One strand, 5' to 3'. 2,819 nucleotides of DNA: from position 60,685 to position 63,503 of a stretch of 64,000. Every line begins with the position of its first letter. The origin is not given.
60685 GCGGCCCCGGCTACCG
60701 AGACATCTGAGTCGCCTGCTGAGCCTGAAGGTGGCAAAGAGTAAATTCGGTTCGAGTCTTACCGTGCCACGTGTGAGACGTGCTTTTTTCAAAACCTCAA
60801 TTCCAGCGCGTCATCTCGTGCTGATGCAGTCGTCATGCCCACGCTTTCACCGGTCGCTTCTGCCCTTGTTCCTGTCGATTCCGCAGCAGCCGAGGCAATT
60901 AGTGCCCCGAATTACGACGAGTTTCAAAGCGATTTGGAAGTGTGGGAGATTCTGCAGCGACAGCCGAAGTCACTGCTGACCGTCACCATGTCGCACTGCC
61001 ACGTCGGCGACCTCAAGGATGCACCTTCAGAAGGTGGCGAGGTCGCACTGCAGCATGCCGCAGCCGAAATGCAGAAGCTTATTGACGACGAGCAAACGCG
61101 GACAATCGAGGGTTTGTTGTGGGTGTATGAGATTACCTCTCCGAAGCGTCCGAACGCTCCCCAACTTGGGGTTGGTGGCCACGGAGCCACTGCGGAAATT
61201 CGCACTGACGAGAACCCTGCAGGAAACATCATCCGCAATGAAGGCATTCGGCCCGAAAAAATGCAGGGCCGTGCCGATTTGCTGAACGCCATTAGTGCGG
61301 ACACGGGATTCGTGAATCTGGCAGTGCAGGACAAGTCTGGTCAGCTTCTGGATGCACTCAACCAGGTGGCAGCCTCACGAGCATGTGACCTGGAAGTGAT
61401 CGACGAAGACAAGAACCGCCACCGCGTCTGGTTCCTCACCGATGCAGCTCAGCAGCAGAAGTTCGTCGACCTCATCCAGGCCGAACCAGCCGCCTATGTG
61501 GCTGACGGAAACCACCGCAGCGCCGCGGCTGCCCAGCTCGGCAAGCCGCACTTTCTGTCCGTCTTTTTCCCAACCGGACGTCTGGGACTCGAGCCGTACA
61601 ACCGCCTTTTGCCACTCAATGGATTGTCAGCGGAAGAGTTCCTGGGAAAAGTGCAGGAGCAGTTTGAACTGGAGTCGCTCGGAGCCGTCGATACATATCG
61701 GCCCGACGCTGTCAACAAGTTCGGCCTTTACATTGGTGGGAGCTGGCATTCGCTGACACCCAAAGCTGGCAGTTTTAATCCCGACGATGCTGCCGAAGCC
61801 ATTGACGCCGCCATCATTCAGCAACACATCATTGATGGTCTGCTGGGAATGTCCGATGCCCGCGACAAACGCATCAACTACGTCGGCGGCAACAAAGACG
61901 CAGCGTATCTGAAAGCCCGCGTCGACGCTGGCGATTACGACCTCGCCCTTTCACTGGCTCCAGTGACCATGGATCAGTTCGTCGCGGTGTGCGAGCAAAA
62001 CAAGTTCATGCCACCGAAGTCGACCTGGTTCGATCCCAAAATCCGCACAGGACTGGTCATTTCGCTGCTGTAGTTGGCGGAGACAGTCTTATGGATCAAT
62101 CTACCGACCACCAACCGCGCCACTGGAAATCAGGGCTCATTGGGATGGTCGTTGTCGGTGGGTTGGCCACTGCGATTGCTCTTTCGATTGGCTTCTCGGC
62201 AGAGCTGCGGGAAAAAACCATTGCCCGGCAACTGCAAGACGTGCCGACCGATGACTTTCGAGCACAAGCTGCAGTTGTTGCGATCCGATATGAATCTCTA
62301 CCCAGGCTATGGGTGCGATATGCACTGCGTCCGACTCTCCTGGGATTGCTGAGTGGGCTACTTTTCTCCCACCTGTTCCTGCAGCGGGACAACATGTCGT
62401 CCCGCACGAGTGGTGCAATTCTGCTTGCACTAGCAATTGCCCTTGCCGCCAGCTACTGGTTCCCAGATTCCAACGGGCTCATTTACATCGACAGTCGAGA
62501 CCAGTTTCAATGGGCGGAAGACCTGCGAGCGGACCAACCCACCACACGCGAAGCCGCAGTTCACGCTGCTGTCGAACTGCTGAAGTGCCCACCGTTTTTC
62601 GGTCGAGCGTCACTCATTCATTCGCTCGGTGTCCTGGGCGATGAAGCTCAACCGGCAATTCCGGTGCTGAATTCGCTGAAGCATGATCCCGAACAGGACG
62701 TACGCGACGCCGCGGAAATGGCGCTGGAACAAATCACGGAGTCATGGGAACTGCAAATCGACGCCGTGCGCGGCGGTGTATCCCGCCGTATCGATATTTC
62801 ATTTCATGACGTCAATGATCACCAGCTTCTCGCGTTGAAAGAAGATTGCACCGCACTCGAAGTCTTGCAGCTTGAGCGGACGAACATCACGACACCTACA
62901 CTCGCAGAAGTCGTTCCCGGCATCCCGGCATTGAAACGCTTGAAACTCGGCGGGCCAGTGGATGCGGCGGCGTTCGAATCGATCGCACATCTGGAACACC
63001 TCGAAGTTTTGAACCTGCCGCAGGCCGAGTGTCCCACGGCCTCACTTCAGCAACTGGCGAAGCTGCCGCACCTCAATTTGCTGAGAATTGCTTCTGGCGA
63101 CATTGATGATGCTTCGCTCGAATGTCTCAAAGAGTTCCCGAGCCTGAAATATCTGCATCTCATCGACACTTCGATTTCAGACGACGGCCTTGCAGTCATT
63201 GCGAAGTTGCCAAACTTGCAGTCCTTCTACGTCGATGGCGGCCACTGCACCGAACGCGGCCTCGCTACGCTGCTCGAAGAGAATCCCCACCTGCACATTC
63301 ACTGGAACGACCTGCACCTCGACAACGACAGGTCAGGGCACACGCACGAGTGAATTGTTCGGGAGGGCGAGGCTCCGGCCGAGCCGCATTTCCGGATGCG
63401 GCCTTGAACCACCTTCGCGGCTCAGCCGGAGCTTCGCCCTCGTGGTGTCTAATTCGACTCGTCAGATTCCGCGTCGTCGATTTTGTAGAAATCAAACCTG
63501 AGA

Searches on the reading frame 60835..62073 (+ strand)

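Call 28: search_protein_families(library=pfam, proteins=[window:60835-62073:+], max_evalue=0.001)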
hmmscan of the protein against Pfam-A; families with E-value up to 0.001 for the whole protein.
window:60835-62073:+ (412 aa): 1 family
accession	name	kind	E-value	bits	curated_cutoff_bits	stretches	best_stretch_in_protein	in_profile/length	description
PF06245.16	DUF1015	-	3.7e-42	144.8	25.8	1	14-312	11-313/325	Protein of unknown function (DUF1015)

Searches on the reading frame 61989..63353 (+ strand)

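Call 28: search_protein_families(library=pfam, proteins=[window:61989-63353:+], max_evalue=0.001)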
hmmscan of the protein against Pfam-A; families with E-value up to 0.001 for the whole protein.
window:61989-63353:+ (454 aa): 4 families
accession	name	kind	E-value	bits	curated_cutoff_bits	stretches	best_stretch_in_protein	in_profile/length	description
PF13855.12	LRR_8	-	1.7e-07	31.3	27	0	360-417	1-58/61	Leucine rich repeat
PF24758.1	LRR_At5g56370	-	4e-07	30.4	27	1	334-418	12-96/227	FBD-associated F-box protein At5g56370, LRR repeats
PF23598.1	LRR_14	-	5.2e-07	29.2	40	1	289-421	71-202/353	Leucine-rich repeat region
PF12799.13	LRR_4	-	9e-07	29.4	27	0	384-415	1-30/44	Leucine Rich repeats (2 copies)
